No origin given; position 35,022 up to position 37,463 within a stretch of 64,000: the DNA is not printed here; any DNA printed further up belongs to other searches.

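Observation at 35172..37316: Three-in-one secretin: lipoprotein TPR (pilotin-like) N-domain, secretin core and a C-terminal cohesin-like domain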

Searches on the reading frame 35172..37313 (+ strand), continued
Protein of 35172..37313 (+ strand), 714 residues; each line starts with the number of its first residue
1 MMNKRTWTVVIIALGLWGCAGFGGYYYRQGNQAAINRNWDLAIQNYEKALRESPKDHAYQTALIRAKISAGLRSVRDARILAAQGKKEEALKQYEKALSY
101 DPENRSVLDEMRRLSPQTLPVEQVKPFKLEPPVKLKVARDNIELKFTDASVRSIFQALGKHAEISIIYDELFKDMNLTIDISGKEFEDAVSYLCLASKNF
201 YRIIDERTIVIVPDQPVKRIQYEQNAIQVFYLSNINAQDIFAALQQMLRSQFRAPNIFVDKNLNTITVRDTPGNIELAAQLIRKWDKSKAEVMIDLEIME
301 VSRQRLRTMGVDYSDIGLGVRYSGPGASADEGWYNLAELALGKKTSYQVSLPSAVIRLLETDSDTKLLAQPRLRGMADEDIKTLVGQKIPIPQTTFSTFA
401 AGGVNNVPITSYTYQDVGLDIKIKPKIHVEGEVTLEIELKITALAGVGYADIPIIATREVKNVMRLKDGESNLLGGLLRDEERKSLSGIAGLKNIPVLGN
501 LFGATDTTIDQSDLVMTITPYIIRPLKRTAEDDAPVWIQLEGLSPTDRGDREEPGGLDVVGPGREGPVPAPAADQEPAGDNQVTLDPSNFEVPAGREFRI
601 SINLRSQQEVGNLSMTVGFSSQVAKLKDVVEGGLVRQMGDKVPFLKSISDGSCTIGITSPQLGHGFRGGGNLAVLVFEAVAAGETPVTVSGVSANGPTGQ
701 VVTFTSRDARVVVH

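Call 7: find_homologous_proteins(query=window:35172-37313:+)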
Query window:35172-37313:+ (714 aa): 1072 proteins with E <= 0.001 among 8000 candidates; the best 120 are listed.
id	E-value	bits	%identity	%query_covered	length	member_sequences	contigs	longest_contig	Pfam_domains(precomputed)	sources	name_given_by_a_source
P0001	0.0e+0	1588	100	100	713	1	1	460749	PF13414.13,PF00963.25,PF00515.35,PF03958.23,PF00263.27,PF07719.24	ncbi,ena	-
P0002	0.0e+0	1427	88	100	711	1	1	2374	PF13414.13,PF00515.35,PF03958.23,PF00263.27,PF07719.24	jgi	jgi:general secretion pathway protein D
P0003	0.0e+0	1387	86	100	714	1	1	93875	PF13414.13,PF00963.25,PF00515.35,PF03958.23,PF00263.27,PF07719.24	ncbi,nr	ncbi:MAG: hypothetical protein A2W03_05130 [Candidatus Aminicenantes bacterium RBG_16_63_16]|nr:MAG:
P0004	0.0e+0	1374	84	100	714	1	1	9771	PF13414.13,PF00515.35,PF03958.23,PF00263.27,PF07719.24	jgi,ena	-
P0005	0.0e+0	1366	83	100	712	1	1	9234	PF13414.13,PF00515.35,PF03958.23,PF13432.13,PF00263.27,PF07719.24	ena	-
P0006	0.0e+0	1360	82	100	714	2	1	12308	PF13414.13,PF00515.35,PF03958.23,PF00263.27,PF13181.13,PF07719.24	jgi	jgi:general secretion pathway protein D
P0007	0.0e+0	1347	83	100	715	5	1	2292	PF00515.35,PF03958.23,PF00263.27,PF07719.24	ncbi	-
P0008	0.0e+0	1340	82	100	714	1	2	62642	PF13414.13,PF00515.35,PF03958.23,PF00263.27,PF07719.24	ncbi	-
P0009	0.0e+0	1335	80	100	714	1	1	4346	PF13414.13,PF00515.35,PF03958.23,PF13176.13,PF00263.27,PF13428.13,PF07719.24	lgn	-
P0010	0.0e+0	1333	80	100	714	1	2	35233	PF13414.13,PF00515.35,PF03958.23,PF13176.13,PF00263.27,PF13181.13,PF07719.24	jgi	jgi:general secretion pathway protein D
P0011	0.0e+0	1332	81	100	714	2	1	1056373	PF13414.13,PF00515.35,PF03958.23,PF00263.27,PF07719.24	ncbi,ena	-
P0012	0.0e+0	1330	82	100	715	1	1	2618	PF13414.13,PF00515.35,PF03958.23,PF00263.27,PF07719.24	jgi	jgi:general secretion pathway protein D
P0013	0.0e+0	1319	82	100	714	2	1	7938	PF13414.13,PF00515.35,PF03958.23,PF00263.27,PF07719.24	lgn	-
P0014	0.0e+0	1296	79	100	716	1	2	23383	PF00963.25,PF00515.35,PF03958.23,PF00263.27,PF13181.13,PF07719.24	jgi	jgi:general secretion pathway protein D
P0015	0.0e+0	1290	79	100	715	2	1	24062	PF16344.11,PF00963.25,PF00515.35,PF03958.23,PF00263.27,PF13181.13,PF07719.24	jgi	jgi:general secretion pathway protein D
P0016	0.0e+0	1285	79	99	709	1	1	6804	PF16344.11,PF00515.35,PF03958.23,PF13176.13,PF00263.27,PF07719.24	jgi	jgi:general secretion pathway protein D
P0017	0.0e+0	1277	78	100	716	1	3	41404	PF16344.11,PF00963.25,PF00515.35,PF03958.23,PF13176.13,PF00263.27,PF13181.13,PF07719.24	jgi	jgi:general secretion pathway protein D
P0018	0.0e+0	1225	75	100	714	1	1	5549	PF00963.25,PF00515.35,PF03958.23,PF00263.27,PF07719.24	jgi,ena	-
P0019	0.0e+0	1200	74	99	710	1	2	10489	PF16344.11,PF13414.13,PF00515.35,PF03958.23,PF00263.27,PF13428.13,PF07719.24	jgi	jgi:general secretion pathway protein D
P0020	0.0e+0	1199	74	100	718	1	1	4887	PF13414.13,PF00515.35,PF03958.23,PF00263.27,PF07719.24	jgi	jgi:general secretion pathway protein D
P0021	0.0e+0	1122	87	80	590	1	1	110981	PF13414.13,PF00515.35,PF03958.23,PF00263.27,PF07719.24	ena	-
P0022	0.0e+0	1101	65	100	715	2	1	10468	PF13414.13,PF00515.35,PF03958.23,PF00263.27,PF13181.13,PF07719.24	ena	-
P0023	0.0e+0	1093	65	100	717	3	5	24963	PF00963.25,PF00515.35,PF03958.23,PF00263.27,PF07719.24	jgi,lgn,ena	-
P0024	0.0e+0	1089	65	100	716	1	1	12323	PF14559.13,PF00515.35,PF03958.23,PF13176.13,PF13432.13,PF00263.27,PF13428.13,PF13181.13,PF07719.24,PF13174.13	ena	-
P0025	0.0e+0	1088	68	100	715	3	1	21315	PF00963.25,PF00515.35,PF03958.23,PF00263.27,PF07719.24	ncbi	-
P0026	0.0e+0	1087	67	100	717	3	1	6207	PF00963.25,PF00515.35,PF03958.23,PF00263.27,PF13428.13,PF13181.13,PF07719.24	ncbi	-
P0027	0.0e+0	1086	66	100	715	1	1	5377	PF13414.13,PF00515.35,PF03958.23,PF00263.27,PF13181.13,PF07719.24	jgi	-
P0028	0.0e+0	1084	65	100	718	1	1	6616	PF00963.25,PF00515.35,PF03958.23,PF00263.27,PF13181.13,PF07719.24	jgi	jgi:general secretion pathway protein D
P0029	0.0e+0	1084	66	100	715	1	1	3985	PF13414.13,PF00515.35,PF03958.23,PF00263.27,PF13181.13,PF07719.24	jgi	-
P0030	0.0e+0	1084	67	100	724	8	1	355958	PF16344.11,PF00963.25,PF03958.23,PF00263.27,PF07719.24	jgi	-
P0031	0.0e+0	1084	66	100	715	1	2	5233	PF00963.25,PF00515.35,PF03958.23,PF00263.27,PF07719.24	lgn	-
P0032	0.0e+0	1083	66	100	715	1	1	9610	PF13414.13,PF00515.35,PF03958.23,PF00263.27,PF13181.13,PF07719.24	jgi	-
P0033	0.0e+0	1083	66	100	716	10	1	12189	PF13414.13,PF00963.25,PF00515.35,PF03958.23,PF00263.27,PF13428.13,PF13181.13,PF07719.24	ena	-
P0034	0.0e+0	1083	66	100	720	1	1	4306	PF13414.13,PF00515.35,PF03958.23,PF13432.13,PF00263.27,PF13428.13,PF07719.24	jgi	jgi:general secretion pathway protein D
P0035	0.0e+0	1082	65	100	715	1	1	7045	PF13414.13,PF00515.35,PF03958.23,PF00263.27,PF13181.13,PF07719.24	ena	-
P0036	0.0e+0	1082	66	100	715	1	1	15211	PF13414.13,PF00515.35,PF03958.23,PF00263.27,PF13181.13,PF07719.24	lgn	-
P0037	0.0e+0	1082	66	100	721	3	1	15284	PF13414.13,PF00963.25,PF00515.35,PF03958.23,PF00263.27,PF07719.24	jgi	jgi:general secretion pathway protein D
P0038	0.0e+0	1081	65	100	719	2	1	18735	PF14559.13,PF00963.25,PF00515.35,PF03958.23,PF13432.13,PF00263.27,PF13181.13,PF07719.24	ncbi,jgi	-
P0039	0.0e+0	1080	65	100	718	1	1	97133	PF00963.25,PF00515.35,PF03958.23,PF13432.13,PF00263.27,PF13181.13,PF07719.24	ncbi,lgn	-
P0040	0.0e+0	1080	66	100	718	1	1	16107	PF13414.13,PF00515.35,PF03958.23,PF00263.27,PF13181.13,PF07719.24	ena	-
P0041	0.0e+0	1078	65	100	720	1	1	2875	PF00515.35,PF03958.23,PF00263.27,PF13428.13,PF07719.24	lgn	-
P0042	0.0e+0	1075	64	100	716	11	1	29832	PF00963.25,PF00515.35,PF03958.23,PF00263.27,PF13181.13,PF07719.24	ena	-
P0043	0.0e+0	1075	65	100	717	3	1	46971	PF14559.13,PF00515.35,PF03958.23,PF00263.27,PF13428.13,PF07719.24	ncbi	-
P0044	0.0e+0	1074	66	100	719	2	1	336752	PF00963.25,PF03958.23,PF00263.27,PF07719.24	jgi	jgi:general secretion pathway protein D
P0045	0.0e+0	1074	66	99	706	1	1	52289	PF13414.13,PF00515.35,PF03958.23,PF00263.27,PF13181.13,PF07719.24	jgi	jgi:general secretion pathway protein D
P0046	0.0e+0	1072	65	100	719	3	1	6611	PF16344.11,PF13414.13,PF00515.35,PF03958.23,PF00263.27,PF13181.13,PF07719.24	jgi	jgi:general secretion pathway protein D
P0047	0.0e+0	1072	66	99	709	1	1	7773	PF00963.25,PF00515.35,PF03958.23,PF00263.27,PF13181.13,PF07719.24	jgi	jgi:general secretion pathway protein D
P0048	0.0e+0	1071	65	100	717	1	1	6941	PF13414.13,PF00515.35,PF03958.23,PF13432.13,PF00263.27,PF13428.13,PF13181.13,PF07719.24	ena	-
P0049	0.0e+0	1071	65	99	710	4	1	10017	PF00515.35,PF03958.23,PF00263.27,PF07719.24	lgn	-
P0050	0.0e+0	1071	65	100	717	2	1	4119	PF00963.25,PF00515.35,PF03958.23,PF13432.13,PF00263.27,PF13428.13,PF13181.13,PF07719.24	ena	-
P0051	0.0e+0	1071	64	100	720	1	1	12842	PF13414.13,PF00963.25,PF00515.35,PF03958.23,PF00263.27,PF13181.13,PF07719.24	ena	-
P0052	0.0e+0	1070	65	100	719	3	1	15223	PF00963.25,PF00515.35,PF03958.23,PF13432.13,PF00263.27,PF13428.13,PF13181.13,PF07719.24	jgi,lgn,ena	-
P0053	0.0e+0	1069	65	100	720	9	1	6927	PF00963.25,PF00515.35,PF03958.23,PF00263.27,PF13428.13,PF07719.24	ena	-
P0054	0.0e+0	1069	65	100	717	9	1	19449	PF13414.13,PF00515.35,PF03958.23,PF13432.13,PF00263.27,PF13428.13,PF13181.13,PF07719.24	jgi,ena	-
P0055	0.0e+0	1068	65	99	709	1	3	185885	PF00963.25,PF00515.35,PF03958.23,PF13432.13,PF00263.27,PF13181.13,PF07719.24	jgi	jgi:general secretion pathway protein D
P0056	0.0e+0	1068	66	99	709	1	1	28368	PF00963.25,PF00515.35,PF03958.23,PF00263.27,PF13181.13,PF07719.24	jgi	jgi:general secretion pathway protein D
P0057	0.0e+0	1067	64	100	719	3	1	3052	PF14559.13,PF00515.35,PF03958.23,PF00263.27,PF07719.24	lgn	-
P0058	0.0e+0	1066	65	100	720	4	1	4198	PF13414.13,PF00963.25,PF00515.35,PF03958.23,PF00263.27,PF07719.24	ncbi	-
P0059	0.0e+0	1066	64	100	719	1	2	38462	PF13414.13,PF00963.25,PF00515.35,PF03958.23,PF00263.27,PF13428.13,PF13181.13,PF07719.24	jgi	jgi:general secretion pathway protein D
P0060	0.0e+0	1065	67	100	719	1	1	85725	PF00963.25,PF00515.35,PF03958.23,PF00263.27,PF07719.24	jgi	-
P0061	0.0e+0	1065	65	100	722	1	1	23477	PF13414.13,PF00963.25,PF00515.35,PF03958.23,PF00263.27,PF13181.13,PF07719.24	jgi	jgi:general secretion pathway protein D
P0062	0.0e+0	1065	64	100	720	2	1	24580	PF00963.25,PF03958.23,PF00263.27,PF07719.24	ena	-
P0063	0.0e+0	1065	67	98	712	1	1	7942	PF16344.11,PF00963.25,PF00515.35,PF03958.23,PF00263.27,PF07719.24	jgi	jgi:general secretion pathway protein D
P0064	0.0e+0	1063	63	100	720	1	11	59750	PF14559.13,PF13414.13,PF00515.35,PF03958.23,PF00263.27,PF13181.13,PF07719.24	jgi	jgi:general secretion pathway protein D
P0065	0.0e+0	1062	65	100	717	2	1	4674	PF00515.35,PF03958.23,PF13432.13,PF00263.27,PF13428.13,PF07719.24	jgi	jgi:general secretion pathway protein D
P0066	0.0e+0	1062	65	99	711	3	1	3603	PF14559.13,PF00515.35,PF03958.23,PF00263.27,PF07719.24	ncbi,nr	ncbi:MAG: tetratricopeptide repeat protein [Candidatus Aminicenantes bacterium]|nr:tetratricopeptide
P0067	0.0e+0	1061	65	99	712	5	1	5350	PF00963.25,PF00515.35,PF03958.23,PF00263.27,PF13181.13,PF07719.24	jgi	jgi:general secretion pathway protein D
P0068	0.0e+0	1059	64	100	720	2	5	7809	PF13414.13,PF00963.25,PF00515.35,PF03958.23,PF00263.27,PF13428.13,PF13181.13,PF07719.24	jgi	jgi:general secretion pathway protein D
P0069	0.0e+0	1058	64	100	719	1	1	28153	PF00963.25,PF00515.35,PF03958.23,PF13432.13,PF00263.27,PF13181.13,PF07719.24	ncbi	ncbi:MAG: secretin N-terminal domain-containing protein [Candidatus Aminicenantales bacterium]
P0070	0.0e+0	1058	65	100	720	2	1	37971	PF14559.13,PF13414.13,PF00515.35,PF03958.23,PF00263.27,PF07719.24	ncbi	-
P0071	0.0e+0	1058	64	100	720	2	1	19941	PF14559.13,PF00963.25,PF00515.35,PF03958.23,PF00263.27,PF13428.13,PF07719.24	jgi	jgi:general secretion pathway protein D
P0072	0.0e+0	1057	64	100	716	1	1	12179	PF14559.13,PF00515.35,PF03958.23,PF00263.27,PF13428.13,PF07719.24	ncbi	-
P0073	0.0e+0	1057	64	100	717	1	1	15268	PF00515.35,PF03958.23,PF00263.27,PF13181.13,PF07719.24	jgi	jgi:general secretion pathway protein D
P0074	0.0e+0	1057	63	100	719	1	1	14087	PF00963.25,PF00515.35,PF03958.23,PF00263.27,PF13428.13,PF13181.13,PF07719.24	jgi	jgi:general secretion pathway protein D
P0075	0.0e+0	1055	64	100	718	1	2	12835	PF00963.25,PF00515.35,PF03958.23,PF00263.27,PF13428.13,PF07719.24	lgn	-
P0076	0.0e+0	1053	65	99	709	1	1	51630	PF00963.25,PF00515.35,PF03958.23,PF00263.27,PF13428.13,PF13181.13,PF07719.24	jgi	jgi:general secretion pathway protein D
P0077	0.0e+0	1052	65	99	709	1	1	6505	PF13414.13,PF00515.35,PF03958.23,PF13432.13,PF00263.27,PF13428.13,PF07719.24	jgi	jgi:general secretion pathway protein D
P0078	0.0e+0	1052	64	100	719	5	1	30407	PF00515.35,PF03958.23,PF00263.27,PF07719.24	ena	-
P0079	0.0e+0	1051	63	100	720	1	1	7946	PF14559.13,PF00963.25,PF00515.35,PF03958.23,PF00263.27,PF13181.13,PF07719.24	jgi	jgi:general secretion pathway protein D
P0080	0.0e+0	1050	64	98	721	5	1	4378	PF13414.13,PF00963.25,PF00515.35,PF03958.23,PF00263.27,PF13428.13,PF13181.13,PF07719.24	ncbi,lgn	-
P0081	0.0e+0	1050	64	100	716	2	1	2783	PF00963.25,PF00515.35,PF03958.23,PF00263.27,PF07719.24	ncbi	-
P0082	0.0e+0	1049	64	100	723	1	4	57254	PF00963.25,PF00515.35,PF03958.23,PF00263.27,PF07719.24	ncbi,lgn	-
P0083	0.0e+0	1049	63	100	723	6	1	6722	PF00515.35,PF03958.23,PF00263.27,PF07719.24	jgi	-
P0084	0.0e+0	1049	63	100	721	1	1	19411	PF13414.13,PF00963.25,PF00515.35,PF03958.23,PF00263.27,PF13428.13,PF07719.24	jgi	jgi:general secretion pathway protein D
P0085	0.0e+0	1048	65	100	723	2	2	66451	PF00515.35,PF03958.23,PF00263.27,PF13428.13,PF07719.24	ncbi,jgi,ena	-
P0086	0.0e+0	1048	64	100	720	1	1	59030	PF14559.13,PF13414.13,PF00515.35,PF03958.23,PF13432.13,PF00263.27,PF13181.13,PF07719.24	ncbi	ncbi:MAG: secretin N-terminal domain-containing protein [Candidatus Aminicenantales bacterium]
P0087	0.0e+0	1048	65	99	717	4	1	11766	PF14559.13,PF00963.25,PF00515.35,PF03958.23,PF00263.27,PF13428.13,PF07719.24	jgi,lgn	-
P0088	0.0e+0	1048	63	99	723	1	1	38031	PF14559.13,PF13414.13,PF00963.25,PF00515.35,PF03958.23,PF00263.27,PF13428.13,PF07719.24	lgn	-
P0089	0.0e+0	1047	63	100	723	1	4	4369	PF16344.11,PF00515.35,PF03958.23,PF00263.27,PF13181.13,PF07719.24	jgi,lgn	jgi:general secretion pathway protein D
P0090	0.0e+0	1047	64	100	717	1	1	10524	PF14559.13,PF13414.13,PF00963.25,PF00515.35,PF03958.23,PF13432.13,PF00263.27,PF13428.13,PF13181.13,PF07719.24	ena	-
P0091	0.0e+0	1047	63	100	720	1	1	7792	PF16344.11,PF13414.13,PF00963.25,PF00515.35,PF03958.23,PF00263.27,PF13428.13,PF13181.13,PF07719.24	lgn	-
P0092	0.0e+0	1045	63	100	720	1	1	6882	PF00963.25,PF00515.35,PF03958.23,PF00263.27,PF07719.24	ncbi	-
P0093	0.0e+0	1044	64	100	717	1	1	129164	PF00515.35,PF03958.23,PF13432.13,PF00263.27,PF13428.13,PF13181.13,PF07719.24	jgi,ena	jgi:general secretion pathway protein D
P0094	0.0e+0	1041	63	100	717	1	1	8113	PF00963.25,PF00515.35,PF03958.23,PF00263.27,PF13428.13,PF07719.24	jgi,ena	-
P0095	0.0e+0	1038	66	97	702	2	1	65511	PF00963.25,PF03958.23,PF00263.27,PF07719.24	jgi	jgi:general secretion pathway protein D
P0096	0.0e+0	1035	65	100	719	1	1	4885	PF00963.25,PF03958.23,PF00263.27,PF07719.24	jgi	jgi:general secretion pathway protein D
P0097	0.0e+0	1034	65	100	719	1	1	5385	PF14559.13,PF00963.25,PF03958.23,PF00263.27,PF07719.24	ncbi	-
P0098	0.0e+0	1034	65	99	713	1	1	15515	PF00515.35,PF03958.23,PF00263.27,PF13181.13,PF07719.24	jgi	jgi:general secretion pathway protein D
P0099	0.0e+0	1034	62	100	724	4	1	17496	PF00963.25,PF03958.23,PF00263.27,PF13428.13,PF07719.24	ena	-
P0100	0.0e+0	1032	65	100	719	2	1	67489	PF14559.13,PF00963.25,PF03958.23,PF00263.27,PF07719.24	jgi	jgi:general secretion pathway protein D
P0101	0.0e+0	1030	62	100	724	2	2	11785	PF00963.25,PF00515.35,PF03958.23,PF00263.27,PF07719.24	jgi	jgi:general secretion pathway protein D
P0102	0.0e+0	1030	63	100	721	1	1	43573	PF00963.25,PF00515.35,PF03958.23,PF00263.27,PF07719.24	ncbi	-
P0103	0.0e+0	1023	63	100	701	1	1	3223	PF13414.13,PF00515.35,PF03958.23,PF00263.27,PF07719.24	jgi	jgi:general secretion pathway protein D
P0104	3.6e-278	943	82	70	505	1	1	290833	PF13414.13,PF00515.35,PF03958.23,PF13432.13,PF00263.27,PF13181.13,PF07719.24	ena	-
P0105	4.3e-266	903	56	100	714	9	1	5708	PF00963.25,PF00515.35,PF03958.23,PF00263.27,PF07719.24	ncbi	-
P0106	7.1e-266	902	57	100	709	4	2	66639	PF00963.25,PF00515.35,PF03958.23,PF00263.27,PF07719.24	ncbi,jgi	jgi:general secretion pathway protein D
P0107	7.6e-265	899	56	99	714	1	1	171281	PF00963.25,PF03958.23,PF00263.27,PF07719.24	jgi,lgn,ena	-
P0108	2.7e-264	897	56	100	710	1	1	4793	PF00963.25,PF00515.35,PF03958.23,PF00263.27,PF07719.24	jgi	jgi:general secretion pathway protein D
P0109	6.3e-264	896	55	100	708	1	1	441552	PF00515.35,PF03958.23,PF00263.27,PF07719.24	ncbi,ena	-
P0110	4.5e-263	893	56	100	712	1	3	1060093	PF00963.25,PF00515.35,PF03958.23,PF00263.27,PF13181.13,PF07719.24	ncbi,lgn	-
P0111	1.9e-262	891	56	100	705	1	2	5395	PF16344.11,PF00963.25,PF00515.35,PF03958.23,PF00263.27,PF13181.13,PF07719.24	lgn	-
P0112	8.9e-262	889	54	100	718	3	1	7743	PF16344.11,PF00963.25,PF03958.23,PF00263.27,PF07719.24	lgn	-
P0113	3.1e-261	887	56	98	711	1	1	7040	PF00963.25,PF00515.35,PF03958.23,PF00263.27,PF07719.24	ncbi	-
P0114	4.4e-261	886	56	100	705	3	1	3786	PF16344.11,PF00963.25,PF00515.35,PF03958.23,PF00263.27,PF07719.24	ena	-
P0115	5.7e-261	886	56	100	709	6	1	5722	PF00963.25,PF00515.35,PF03958.23,PF00263.27,PF07719.24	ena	-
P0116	5.8e-261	886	56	100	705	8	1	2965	PF16344.11,PF00963.25,PF00515.35,PF03958.23,PF00263.27,PF07719.24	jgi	-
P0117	1.7e-260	885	56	100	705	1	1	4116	PF16344.11,PF00963.25,PF00515.35,PF03958.23,PF00263.27,PF07719.24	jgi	-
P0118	3.1e-260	884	56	100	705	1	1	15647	PF16344.11,PF00963.25,PF00515.35,PF03958.23,PF00263.27,PF07719.24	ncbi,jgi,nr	ncbi:hypothetical protein D4R89_00295 [bacterium]|nr:MAG: hypothetical protein D4R89_00295 [bacteriu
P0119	3.7e-260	883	55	100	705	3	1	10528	PF13414.13,PF00963.25,PF00515.35,PF03958.23,PF00263.27,PF13181.13,PF07719.24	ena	-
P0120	6.2e-260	883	55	100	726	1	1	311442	PF00963.25,PF00515.35,PF03958.23,PF00263.27,PF07719.24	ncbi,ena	-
